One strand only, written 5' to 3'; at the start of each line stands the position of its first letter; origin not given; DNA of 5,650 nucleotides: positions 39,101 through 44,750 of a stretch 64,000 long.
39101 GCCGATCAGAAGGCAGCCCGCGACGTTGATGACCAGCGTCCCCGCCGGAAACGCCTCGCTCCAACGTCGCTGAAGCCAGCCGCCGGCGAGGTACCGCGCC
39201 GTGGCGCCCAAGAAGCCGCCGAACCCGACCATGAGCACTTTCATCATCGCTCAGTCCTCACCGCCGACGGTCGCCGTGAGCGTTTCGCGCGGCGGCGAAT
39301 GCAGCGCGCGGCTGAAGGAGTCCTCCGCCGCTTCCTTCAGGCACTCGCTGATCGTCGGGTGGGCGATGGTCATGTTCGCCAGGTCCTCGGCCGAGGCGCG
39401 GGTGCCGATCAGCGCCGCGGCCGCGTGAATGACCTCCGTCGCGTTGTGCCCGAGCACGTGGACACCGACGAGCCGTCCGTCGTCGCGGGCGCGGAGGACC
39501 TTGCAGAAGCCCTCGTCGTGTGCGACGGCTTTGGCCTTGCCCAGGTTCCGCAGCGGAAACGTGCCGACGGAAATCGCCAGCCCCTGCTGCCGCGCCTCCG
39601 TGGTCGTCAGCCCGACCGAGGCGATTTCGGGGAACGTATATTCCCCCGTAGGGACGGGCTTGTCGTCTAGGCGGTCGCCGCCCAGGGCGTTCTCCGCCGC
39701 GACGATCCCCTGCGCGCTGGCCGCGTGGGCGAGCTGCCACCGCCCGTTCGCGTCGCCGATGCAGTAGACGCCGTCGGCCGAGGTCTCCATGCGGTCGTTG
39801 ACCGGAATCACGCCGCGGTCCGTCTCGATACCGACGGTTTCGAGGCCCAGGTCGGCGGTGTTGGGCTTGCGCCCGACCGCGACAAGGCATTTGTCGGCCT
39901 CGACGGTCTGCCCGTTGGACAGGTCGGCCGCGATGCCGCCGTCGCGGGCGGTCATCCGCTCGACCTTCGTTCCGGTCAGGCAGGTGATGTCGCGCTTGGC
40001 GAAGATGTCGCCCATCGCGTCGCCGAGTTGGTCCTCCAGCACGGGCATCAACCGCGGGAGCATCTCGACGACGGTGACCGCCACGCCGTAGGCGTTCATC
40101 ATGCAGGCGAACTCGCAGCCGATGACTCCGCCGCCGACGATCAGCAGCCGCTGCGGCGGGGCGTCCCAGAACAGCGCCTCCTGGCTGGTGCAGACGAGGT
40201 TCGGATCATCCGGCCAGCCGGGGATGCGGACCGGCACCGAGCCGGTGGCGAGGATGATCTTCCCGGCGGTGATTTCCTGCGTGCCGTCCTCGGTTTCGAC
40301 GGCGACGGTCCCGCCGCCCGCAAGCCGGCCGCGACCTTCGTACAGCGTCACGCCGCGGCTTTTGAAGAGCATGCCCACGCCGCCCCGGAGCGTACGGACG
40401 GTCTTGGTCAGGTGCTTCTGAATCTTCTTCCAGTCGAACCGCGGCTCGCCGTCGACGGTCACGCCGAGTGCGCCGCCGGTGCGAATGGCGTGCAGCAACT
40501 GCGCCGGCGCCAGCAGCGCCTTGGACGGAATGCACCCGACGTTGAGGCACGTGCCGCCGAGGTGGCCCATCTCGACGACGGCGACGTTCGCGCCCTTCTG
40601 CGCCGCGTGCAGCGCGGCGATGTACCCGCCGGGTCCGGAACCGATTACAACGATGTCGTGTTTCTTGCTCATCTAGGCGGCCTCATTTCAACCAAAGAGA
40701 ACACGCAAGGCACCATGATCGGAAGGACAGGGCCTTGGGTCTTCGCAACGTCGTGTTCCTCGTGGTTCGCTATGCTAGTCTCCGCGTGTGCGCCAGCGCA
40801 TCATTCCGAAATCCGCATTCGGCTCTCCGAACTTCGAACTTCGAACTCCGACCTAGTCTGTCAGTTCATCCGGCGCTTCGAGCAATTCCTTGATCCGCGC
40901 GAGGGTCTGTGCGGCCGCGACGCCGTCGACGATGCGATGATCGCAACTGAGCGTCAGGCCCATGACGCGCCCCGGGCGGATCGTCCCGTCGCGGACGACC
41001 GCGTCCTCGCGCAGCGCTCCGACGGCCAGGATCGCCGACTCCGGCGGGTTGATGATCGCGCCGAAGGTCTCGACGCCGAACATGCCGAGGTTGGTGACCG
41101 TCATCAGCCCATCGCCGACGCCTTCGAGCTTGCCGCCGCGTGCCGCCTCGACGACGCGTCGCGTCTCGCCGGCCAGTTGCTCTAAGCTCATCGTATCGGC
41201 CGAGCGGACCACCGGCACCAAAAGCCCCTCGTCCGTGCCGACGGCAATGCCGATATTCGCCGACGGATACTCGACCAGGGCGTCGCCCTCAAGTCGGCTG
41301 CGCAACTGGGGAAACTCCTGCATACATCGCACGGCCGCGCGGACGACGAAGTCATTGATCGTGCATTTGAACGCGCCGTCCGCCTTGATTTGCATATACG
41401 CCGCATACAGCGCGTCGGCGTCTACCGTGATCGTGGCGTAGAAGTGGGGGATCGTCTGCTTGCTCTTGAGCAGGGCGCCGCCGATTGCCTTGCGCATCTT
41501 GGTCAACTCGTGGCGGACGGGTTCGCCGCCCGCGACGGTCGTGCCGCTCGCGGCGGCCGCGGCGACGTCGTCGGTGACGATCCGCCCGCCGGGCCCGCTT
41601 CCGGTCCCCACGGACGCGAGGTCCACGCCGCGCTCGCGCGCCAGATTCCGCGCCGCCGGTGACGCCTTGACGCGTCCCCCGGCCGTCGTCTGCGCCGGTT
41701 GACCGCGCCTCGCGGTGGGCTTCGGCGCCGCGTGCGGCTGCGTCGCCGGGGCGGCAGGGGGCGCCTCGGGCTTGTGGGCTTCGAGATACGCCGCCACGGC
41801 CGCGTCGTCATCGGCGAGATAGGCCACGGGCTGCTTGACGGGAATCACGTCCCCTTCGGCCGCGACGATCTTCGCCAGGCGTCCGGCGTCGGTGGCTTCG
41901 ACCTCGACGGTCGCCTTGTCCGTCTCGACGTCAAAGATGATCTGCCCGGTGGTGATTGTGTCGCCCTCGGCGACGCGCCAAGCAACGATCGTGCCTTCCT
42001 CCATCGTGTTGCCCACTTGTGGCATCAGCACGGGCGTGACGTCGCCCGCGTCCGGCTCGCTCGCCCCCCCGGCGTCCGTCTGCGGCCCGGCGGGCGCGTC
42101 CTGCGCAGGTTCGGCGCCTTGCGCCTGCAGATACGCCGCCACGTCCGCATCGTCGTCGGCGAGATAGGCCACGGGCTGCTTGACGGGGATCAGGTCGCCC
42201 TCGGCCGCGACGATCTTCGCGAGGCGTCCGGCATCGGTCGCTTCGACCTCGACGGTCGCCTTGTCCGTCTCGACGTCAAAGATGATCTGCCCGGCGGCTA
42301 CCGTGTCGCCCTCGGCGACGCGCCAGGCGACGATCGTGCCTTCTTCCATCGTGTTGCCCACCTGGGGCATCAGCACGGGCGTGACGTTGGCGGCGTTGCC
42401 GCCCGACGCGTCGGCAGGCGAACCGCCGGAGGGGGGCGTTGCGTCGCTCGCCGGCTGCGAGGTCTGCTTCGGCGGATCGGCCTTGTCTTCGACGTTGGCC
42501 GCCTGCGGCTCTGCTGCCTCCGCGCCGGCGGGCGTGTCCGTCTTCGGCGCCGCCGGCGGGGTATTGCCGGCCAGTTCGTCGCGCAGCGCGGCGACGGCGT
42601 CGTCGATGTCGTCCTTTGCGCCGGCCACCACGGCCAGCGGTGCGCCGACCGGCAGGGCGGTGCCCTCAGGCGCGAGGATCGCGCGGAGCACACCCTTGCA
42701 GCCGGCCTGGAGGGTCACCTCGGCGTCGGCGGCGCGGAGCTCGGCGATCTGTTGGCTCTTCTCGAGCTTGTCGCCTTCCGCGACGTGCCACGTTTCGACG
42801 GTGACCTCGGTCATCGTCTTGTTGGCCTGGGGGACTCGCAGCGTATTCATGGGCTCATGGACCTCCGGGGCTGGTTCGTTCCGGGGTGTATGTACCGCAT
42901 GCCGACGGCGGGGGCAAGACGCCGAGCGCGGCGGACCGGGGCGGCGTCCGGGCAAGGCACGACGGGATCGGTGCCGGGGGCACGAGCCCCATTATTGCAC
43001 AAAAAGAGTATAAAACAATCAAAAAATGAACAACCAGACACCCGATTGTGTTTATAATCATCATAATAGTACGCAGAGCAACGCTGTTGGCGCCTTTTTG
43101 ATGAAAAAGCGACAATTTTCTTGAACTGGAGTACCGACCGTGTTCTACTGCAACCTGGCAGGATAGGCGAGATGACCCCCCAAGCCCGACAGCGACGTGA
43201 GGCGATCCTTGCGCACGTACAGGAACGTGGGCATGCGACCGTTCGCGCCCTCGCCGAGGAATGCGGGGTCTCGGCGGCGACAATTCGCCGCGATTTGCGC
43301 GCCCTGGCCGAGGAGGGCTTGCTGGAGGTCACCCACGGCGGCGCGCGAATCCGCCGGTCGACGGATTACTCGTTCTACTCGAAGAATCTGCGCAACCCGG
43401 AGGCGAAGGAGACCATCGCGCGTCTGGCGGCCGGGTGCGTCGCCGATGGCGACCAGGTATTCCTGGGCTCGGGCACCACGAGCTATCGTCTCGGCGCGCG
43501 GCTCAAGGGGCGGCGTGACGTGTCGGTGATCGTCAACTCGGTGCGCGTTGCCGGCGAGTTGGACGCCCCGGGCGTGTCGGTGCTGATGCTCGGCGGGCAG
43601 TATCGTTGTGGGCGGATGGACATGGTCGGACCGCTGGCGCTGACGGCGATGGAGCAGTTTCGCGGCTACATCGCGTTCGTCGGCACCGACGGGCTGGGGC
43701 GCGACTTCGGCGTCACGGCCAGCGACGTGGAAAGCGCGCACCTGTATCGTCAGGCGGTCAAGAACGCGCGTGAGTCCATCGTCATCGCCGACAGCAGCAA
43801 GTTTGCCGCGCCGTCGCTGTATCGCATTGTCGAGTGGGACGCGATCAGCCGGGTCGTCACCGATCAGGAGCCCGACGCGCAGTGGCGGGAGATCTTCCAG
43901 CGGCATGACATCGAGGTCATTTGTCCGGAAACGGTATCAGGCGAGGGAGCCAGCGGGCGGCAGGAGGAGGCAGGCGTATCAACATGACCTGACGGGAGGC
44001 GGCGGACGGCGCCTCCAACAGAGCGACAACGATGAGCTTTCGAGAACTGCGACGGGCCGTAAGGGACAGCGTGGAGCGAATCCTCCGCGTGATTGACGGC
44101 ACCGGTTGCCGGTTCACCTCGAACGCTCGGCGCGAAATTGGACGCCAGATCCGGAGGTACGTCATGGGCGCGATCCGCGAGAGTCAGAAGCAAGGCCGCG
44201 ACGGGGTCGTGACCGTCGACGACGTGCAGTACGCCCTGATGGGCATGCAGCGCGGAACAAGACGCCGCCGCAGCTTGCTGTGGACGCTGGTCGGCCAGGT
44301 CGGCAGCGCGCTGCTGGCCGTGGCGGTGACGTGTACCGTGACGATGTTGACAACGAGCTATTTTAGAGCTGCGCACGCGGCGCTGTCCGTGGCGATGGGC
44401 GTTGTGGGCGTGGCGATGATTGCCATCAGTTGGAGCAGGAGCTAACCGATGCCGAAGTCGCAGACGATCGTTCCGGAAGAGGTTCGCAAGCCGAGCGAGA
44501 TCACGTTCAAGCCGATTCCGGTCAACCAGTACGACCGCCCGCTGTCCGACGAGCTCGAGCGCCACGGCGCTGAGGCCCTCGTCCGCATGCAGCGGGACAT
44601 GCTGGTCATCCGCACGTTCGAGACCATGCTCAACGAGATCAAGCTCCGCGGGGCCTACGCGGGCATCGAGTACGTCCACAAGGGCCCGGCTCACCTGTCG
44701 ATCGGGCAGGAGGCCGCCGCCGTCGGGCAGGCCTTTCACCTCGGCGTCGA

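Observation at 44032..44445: Membrane-anchored histone-fold-like protein encoded between a DeoR regulator and a fused E1 dehydrogenase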

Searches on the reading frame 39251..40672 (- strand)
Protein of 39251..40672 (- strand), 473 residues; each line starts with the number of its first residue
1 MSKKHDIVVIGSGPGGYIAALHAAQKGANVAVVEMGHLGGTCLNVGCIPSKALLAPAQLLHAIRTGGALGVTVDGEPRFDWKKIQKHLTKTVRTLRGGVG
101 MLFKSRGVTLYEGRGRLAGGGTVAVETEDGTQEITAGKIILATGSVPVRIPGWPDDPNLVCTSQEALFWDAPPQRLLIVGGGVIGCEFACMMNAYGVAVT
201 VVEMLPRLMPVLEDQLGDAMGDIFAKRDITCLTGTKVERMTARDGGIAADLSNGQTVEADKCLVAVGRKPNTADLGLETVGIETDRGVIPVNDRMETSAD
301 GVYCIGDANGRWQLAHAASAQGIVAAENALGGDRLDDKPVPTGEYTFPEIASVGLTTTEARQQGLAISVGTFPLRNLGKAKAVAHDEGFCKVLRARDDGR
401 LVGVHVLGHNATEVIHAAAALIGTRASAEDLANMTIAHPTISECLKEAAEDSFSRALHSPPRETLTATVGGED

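Call 68: search_protein_families(library=pfam, proteins=[window:39251-40672:-], max_evalue=0.01)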
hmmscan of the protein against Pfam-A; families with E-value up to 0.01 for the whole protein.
window:39251-40672:- (473 aa): 12 families
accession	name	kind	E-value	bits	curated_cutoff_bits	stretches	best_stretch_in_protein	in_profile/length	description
PF07992.20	Pyr_redox_2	-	1.1e-70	238.8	26.1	1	5-322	1-291/291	Pyridine nucleotide-disulphide oxidoreductase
PF02852.28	Pyr_redox_dim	-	8.6e-31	106.8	25.3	1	340-449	1-110/110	Pyridine nucleotide-disulphide oxidoreductase, dimerisation domain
PF00070.33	Pyr_redox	-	9.2e-19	68.2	22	1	175-246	1-72/82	Pyridine nucleotide-disulphide oxidoreductase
PF13738.12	Pyr_redox_3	-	1.5e-15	57.7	30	1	123-306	114-305/305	Pyridine nucleotide-disulphide oxidoreductase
PF01134.28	GIDA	-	7.3e-11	42.2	22.1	1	6-75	1-69/391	Glucose inhibited division protein A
PF01266.30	DAO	-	1.6e-08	34.9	27.9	1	6-41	1-38/353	FAD dependent oxidoreductase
PF12831.13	FAD_oxidored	-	2.1e-07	31.1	27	1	6-143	1-144/416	FAD dependent oxidoreductase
PF13450.12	NAD_binding_8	-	2.2e-07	31.5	21.9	1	9-43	1-36/68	NAD(P)-binding Rossmann-like domain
PF00890.30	FAD_binding_2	-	4.9e-06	26.4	20.4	1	6-38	1-33/414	FAD binding domain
PF03486.20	HI0933_like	-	2e-05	24.6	50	1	6-37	2-33/244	HI0933-like protein Rossmann domain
PF01262.27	AlaDh_PNT_C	-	4.3e-05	23.5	23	0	172-219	27-74/214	Alanine dehydrogenase/PNT, C-terminal domain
PF01494.25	FAD_binding_3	-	0.0046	16.7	22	0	6-34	3-31/349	FAD binding domain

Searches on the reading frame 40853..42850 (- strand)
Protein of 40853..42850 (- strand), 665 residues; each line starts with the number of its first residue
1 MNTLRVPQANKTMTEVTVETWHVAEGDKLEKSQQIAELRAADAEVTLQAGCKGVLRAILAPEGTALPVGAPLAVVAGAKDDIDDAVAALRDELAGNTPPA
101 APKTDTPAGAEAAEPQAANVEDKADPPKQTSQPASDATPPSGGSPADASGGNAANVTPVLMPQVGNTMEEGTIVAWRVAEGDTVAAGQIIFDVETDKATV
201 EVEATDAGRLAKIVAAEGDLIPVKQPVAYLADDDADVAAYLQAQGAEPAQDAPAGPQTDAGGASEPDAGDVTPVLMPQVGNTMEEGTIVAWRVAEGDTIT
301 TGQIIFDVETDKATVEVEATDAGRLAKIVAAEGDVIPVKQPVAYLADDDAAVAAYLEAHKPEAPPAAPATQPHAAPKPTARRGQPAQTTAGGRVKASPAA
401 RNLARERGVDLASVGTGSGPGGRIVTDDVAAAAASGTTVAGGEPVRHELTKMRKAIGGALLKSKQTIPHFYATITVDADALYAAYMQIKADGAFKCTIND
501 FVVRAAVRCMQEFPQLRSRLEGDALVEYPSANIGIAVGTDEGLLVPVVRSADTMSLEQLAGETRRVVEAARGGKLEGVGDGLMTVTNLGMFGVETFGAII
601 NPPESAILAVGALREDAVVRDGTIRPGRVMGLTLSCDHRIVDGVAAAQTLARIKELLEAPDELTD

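Call 68: search_protein_families(library=pfam, proteins=[window:40853-42850:-], max_evalue=0.01)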
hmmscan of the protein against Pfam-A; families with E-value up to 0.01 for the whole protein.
window:40853-42850:- (665 aa): 9 families
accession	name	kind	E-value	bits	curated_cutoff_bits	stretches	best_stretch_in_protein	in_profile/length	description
PF00198.28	2-oxoacid_dh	-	2.3e-70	237.1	23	1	444-663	4-230/232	2-oxoacid dehydrogenases acyltransferase (catalytic domain)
PF00364.28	Biotin_lipoyl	-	8.3e-51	170.2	22.1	3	159-230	3-73/73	Biotin-requiring enzyme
PF02817.22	E3_binding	-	1.5e-14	54.3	23.7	1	394-429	1-35/36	e3 binding domain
PF13533.13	Biotin_lipoyl_2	-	2.5e-11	43.5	29.8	2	171-191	9-29/32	Biotin-lipoyl like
PF02749.22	QRPTase_N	-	8.6e-06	26.3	27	0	8-40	31-62/82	Quinolinate phosphoribosyl transferase, N-terminal domain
PF13437.12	HlyD_3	-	0.00085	20.5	22.2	0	170-204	7-40/106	HlyD family secretion protein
PF05896.17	NQRA_N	-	0.0024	18.5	25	0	176-213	42-78/94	NqrA N-terminal barrel-sandwich hybrid domain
PF13375.12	RnfC_N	-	0.0028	18.1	25.6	0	177-214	45-81/101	RnfC Barrel sandwich hybrid domain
PF12847.13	Methyltransf_18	-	0.0096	16.4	27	0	182-226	10-54/151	Methyltransferase domain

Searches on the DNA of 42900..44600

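Call 61: search_rna_families(source=window, start=42900, end=44600, threshold=evalue, max_evalue=1)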
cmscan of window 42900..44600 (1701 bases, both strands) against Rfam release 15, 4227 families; matches with E-value up to 1: 1.
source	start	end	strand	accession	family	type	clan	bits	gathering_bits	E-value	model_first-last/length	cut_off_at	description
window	44255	44339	+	RF04151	MIR4387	Gene; miRNA;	CL00144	19.8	84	0.8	1-109/109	no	MIR4387 microRNA precursor family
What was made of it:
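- Tried and rejected: Rfam at E <= 1 gives only a meaningless miRNA hit (call 61).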

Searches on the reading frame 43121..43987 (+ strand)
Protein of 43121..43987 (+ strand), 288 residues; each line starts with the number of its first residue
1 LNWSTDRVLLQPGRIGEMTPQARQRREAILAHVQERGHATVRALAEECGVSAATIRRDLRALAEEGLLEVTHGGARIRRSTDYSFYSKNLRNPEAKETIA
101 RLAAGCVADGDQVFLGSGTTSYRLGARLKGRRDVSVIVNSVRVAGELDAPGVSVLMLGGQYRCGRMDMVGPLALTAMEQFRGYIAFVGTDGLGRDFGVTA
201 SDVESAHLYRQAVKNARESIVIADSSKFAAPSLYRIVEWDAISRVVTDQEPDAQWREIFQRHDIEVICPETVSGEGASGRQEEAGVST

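Call 3: search_protein_families(library=pfam, proteins=[window:43121-43987:+], max_evalue=10)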
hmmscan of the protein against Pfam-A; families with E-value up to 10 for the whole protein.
window:43121-43987:+ (288 aa): 46 families (the best 25 are shown)
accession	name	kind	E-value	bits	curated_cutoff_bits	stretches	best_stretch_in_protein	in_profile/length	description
PF00455.28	DeoRC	-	1.7e-40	139.1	31.8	1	92-249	2-160/160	DeoR C terminal sensor domain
PF08220.18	HTH_DeoR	-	2.7e-16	59.5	21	1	25-80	1-56/57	DeoR-like helix-turn-helix domain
PF13412.12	HTH_24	-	1.3e-07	31.5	21.9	1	26-69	5-48/48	Winged helix-turn-helix DNA-binding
PF08279.18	HTH_11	-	2.3e-07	31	25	1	25-67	1-45/55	HTH domain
PF25213.1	HVO_A0261_N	-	5.7e-07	29.8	35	1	24-73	11-59/86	HVO_A0261 N-terminal domain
PF00392.27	GntR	-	9.7e-07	28.8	27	1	40-74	26-60/64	Bacterial regulatory proteins, gntR family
PF12840.13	HTH_20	-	2.6e-06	27.7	27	1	28-70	8-50/51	Helix-turn-helix domain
PF25212.1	HVO_A0114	-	2.7e-06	27.5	27.6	1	23-76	21-74/84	HVO_A0114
PF09339.16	HTH_IclR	-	1e-05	25.7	22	1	28-69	7-49/52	IclR helix-turn-helix domain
PF12802.13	MarR_2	-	4.2e-05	24.1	27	1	29-71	10-53/61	MarR family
PF13404.12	HTH_AsnC-type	-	4.3e-05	23.7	27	1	28-61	7-40/42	AsnC-type helix-turn-helix domain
PF01726.22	LexA_DNA_bind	-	0.0001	22.4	23.7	1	27-76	13-64/65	LexA DNA binding domain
PF13551.12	HTH_29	-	0.00017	22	28.1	1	25-80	1-53/64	Winged helix-turn helix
PF01418.23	HTH_6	-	0.00028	21.2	28.3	1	18-62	14-58/77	Helix-turn-helix domain, rpiR family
PF01978.25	TrmB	-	0.00036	20.8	25.6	1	35-74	19-58/68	Sugar-specific transcriptional regulator TrmB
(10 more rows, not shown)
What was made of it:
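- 43172..43987 (+): deoR-family repressor gene (271 aa from ATG 43172; the longest ORF starts at TTG 43121). Pfam HTH_DeoR 2.7e-16 and DeoRC 1.7e-40 (call 3).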
